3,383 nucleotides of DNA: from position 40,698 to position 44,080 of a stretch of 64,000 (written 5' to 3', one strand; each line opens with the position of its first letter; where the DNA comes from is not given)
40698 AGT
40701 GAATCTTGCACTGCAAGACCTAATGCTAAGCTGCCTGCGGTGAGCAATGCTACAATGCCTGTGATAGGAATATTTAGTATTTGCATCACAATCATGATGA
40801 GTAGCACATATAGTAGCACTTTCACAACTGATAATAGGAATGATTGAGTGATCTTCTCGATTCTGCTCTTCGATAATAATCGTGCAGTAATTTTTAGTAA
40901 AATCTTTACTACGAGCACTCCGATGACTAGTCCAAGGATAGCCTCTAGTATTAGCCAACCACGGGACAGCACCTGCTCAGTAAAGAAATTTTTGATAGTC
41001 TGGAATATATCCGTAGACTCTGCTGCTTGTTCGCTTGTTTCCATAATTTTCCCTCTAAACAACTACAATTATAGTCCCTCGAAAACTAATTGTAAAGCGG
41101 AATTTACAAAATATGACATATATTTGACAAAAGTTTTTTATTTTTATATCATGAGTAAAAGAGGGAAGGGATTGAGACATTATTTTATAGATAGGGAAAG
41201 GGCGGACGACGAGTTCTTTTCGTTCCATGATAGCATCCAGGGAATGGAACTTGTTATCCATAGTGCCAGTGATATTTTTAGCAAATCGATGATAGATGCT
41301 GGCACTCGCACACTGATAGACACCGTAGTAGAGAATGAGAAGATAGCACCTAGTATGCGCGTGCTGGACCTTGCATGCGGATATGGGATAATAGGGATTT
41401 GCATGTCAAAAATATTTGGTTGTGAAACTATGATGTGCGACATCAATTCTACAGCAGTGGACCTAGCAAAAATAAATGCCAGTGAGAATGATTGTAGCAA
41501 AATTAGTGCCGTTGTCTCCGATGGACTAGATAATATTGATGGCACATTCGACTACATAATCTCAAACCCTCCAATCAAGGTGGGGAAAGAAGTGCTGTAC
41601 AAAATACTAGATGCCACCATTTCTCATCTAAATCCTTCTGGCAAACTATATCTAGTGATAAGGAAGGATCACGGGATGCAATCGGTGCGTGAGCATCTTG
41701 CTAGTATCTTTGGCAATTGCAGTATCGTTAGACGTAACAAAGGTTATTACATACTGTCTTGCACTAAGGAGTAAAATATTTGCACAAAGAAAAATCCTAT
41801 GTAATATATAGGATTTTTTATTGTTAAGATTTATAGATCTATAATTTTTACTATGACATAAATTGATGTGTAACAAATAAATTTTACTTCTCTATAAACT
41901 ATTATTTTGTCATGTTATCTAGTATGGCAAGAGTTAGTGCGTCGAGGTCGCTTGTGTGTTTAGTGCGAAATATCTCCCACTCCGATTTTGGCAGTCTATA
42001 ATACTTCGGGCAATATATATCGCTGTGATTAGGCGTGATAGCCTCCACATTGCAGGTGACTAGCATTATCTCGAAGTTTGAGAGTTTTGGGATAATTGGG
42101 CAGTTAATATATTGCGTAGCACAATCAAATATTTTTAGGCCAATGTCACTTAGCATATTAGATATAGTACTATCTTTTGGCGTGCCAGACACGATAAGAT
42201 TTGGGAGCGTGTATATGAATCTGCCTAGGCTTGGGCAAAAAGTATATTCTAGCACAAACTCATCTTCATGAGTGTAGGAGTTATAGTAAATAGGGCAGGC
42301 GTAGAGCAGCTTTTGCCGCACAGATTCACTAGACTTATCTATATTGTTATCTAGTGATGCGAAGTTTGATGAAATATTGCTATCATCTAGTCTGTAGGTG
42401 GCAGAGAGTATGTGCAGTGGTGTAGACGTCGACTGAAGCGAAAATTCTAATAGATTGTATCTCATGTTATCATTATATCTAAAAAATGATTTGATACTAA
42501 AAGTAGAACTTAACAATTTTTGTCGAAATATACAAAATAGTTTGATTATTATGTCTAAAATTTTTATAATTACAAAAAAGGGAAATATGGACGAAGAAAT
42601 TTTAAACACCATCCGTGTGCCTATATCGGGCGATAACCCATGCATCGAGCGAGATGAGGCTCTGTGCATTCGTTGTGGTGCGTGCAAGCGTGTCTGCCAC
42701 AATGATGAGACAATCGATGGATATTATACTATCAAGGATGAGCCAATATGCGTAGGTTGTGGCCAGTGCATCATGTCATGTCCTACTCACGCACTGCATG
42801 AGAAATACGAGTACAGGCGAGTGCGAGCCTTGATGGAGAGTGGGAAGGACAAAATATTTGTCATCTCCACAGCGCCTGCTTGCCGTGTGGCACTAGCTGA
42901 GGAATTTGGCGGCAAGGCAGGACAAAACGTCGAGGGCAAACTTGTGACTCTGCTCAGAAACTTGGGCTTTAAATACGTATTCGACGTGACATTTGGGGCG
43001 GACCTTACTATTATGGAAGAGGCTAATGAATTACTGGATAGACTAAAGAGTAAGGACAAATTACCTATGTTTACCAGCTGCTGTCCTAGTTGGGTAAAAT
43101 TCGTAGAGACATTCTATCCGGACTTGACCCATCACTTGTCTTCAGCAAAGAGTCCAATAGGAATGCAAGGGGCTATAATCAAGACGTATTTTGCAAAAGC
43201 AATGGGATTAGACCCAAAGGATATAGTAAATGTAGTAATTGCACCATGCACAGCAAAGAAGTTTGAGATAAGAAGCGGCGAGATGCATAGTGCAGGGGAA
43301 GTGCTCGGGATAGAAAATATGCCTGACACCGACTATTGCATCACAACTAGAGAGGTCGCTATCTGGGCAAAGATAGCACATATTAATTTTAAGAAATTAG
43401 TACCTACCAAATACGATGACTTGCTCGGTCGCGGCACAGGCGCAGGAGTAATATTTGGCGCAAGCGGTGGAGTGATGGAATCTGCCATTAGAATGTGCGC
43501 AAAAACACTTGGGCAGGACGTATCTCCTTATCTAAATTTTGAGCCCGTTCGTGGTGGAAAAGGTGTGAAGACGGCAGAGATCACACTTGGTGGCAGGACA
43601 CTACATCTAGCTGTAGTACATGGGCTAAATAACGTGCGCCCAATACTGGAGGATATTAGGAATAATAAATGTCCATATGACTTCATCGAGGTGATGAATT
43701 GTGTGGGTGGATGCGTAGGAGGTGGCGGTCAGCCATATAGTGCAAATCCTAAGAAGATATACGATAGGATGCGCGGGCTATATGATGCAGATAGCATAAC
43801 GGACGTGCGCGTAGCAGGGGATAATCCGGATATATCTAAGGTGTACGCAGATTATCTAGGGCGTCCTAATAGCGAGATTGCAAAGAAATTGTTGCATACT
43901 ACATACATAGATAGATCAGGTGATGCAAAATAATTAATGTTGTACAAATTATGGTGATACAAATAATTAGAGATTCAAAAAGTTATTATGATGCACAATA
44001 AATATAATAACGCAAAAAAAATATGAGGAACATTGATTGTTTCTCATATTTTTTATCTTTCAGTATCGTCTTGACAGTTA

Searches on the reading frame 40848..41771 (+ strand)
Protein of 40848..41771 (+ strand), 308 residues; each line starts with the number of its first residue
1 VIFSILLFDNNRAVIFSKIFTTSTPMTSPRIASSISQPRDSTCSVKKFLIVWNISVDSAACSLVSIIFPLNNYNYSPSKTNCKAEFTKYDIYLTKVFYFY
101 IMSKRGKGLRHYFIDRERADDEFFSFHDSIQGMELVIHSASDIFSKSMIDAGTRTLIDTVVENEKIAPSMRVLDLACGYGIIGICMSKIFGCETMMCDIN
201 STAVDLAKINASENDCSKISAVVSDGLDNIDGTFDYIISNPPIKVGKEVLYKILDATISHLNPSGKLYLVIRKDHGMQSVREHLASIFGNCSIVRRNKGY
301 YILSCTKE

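Call 57: search_protein_families(library=pfam, proteins=[window:40848-41771:+], max_evalue=0.001)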
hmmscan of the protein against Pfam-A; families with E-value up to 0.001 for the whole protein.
window:40848-41771:+ (308 aa): 8 families
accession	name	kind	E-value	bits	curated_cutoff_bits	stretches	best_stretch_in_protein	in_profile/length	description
PF05175.20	MTS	-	2.1e-37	128.8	23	1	135-303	2-169/170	Methyltransferase small domain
PF06325.19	PrmA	-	1e-09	38.8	22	1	163-294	161-283/296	Ribosomal protein L11 methyltransferase (PrmA)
PF13649.12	Methyltransf_25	-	5.4e-09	37.1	27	1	172-265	1-97/97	Methyltransferase domain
PF13847.12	Methyltransf_31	-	8.2e-08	32.5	27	1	168-243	3-84/145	Methyltransferase domain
PF01135.25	PCMT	-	3.9e-05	23.9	20.3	1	159-231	64-138/210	Protein-L-isoaspartate(D-aspartate) O-methyltransferase (PCMT)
PF02353.26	CMAS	-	7.1e-05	22.7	27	1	150-269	44-164/273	Mycolic acid cyclopropane synthetase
PF13489.12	Methyltransf_23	-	8.9e-05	22.7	27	1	161-270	14-117/164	Methyltransferase domain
PF01209.24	Ubie_methyltran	-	0.00032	20.6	20.1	1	166-238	45-121/233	ubiE/COQ5 methyltransferase family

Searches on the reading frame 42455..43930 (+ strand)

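Call 57: search_protein_families(library=pfam, proteins=[window:42455-43930:+], max_evalue=0.001)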
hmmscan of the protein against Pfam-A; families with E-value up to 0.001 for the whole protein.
window:42455-43930:+ (492 aa): 13 families
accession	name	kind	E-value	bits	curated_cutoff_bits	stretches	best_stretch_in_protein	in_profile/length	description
PF02906.19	Fe_hyd_lg_C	-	8.9e-90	301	22.1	1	134-424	2-245/245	Iron only hydrogenase large subunit, C-terminal domain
PF02256.22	Fe_hyd_SSU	-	3e-16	59.6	24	1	435-487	4-56/56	Iron hydrogenase small subunit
PF00037.32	Fer4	-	2.6e-07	30.6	21.1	1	94-114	3-23/24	4Fe-4S binding domain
PF13484.11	Fer4_16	-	6.3e-07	30.5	30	1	99-122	2-26/66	4Fe-4S double cluster binding domain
PF13187.11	Fer4_9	-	5.9e-06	26.7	27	0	99-119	2-22/52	4Fe-4S dicluster domain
PF13237.11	Fer4_10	-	6.9e-06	26.3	25.5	1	93-122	3-22/53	4Fe-4S dicluster domain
PF13183.11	Fer4_8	-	5.5e-05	24.1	27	0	71-82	5-16/68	4Fe-4S dicluster domain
PF12797.12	Fer4_2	-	0.00014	22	24.5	0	93-111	4-22/22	4Fe-4S binding domain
PF12837.12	Fer4_6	-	0.00015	22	25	1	95-114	5-24/24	4Fe-4S binding domain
PF12838.12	Fer4_7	-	0.00022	22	27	0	99-119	2-22/52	4Fe-4S dicluster domain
PF14697.11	Fer4_21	-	0.00022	21.7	35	1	67-112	4-55/59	4Fe-4S dicluster domain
PF13534.11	Fer4_17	-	0.00023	22.1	22.2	0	99-127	2-30/61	4Fe-4S dicluster domain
PF12800.12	Fer4_4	-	0.00049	20.7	24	0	99-111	4-16/17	4Fe-4S binding domain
